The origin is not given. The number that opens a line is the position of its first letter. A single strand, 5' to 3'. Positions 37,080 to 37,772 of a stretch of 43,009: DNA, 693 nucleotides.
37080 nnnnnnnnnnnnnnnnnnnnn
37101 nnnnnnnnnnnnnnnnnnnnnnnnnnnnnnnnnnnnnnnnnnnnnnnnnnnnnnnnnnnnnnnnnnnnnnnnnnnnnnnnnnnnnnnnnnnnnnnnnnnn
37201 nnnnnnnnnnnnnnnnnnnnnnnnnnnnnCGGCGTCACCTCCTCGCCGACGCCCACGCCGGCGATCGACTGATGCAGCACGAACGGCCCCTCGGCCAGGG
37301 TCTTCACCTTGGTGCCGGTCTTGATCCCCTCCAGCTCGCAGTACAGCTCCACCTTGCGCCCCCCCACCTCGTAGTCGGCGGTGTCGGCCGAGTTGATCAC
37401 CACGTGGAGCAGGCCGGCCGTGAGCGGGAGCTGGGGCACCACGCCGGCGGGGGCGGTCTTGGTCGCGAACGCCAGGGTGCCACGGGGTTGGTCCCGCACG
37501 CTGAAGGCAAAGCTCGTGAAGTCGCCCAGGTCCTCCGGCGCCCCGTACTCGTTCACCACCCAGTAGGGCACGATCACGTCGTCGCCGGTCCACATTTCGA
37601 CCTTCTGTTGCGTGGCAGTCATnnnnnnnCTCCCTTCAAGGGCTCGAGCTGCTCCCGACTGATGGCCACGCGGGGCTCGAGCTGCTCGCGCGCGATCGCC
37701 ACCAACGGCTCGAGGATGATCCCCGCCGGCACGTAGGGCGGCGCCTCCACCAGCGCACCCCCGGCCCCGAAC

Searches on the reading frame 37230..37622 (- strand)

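Call 17: search_protein_families(library=phrogs, proteins=[window:37230-37622:-], max_evalue=0.01)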
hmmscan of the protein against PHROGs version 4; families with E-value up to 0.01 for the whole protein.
window:37230-37622:- (131 aa): 1 family
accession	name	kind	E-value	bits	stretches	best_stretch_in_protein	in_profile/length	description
phrog_1084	-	unknown function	0.0037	18.3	1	1-121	3-115/123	unknown function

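Call 18: search_protein_families(library=pfam, proteins=[window:37230-37622:-], max_evalue=0.01)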
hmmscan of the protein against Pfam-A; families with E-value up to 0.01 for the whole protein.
window:37230-37622:- (131 aa): 0 families
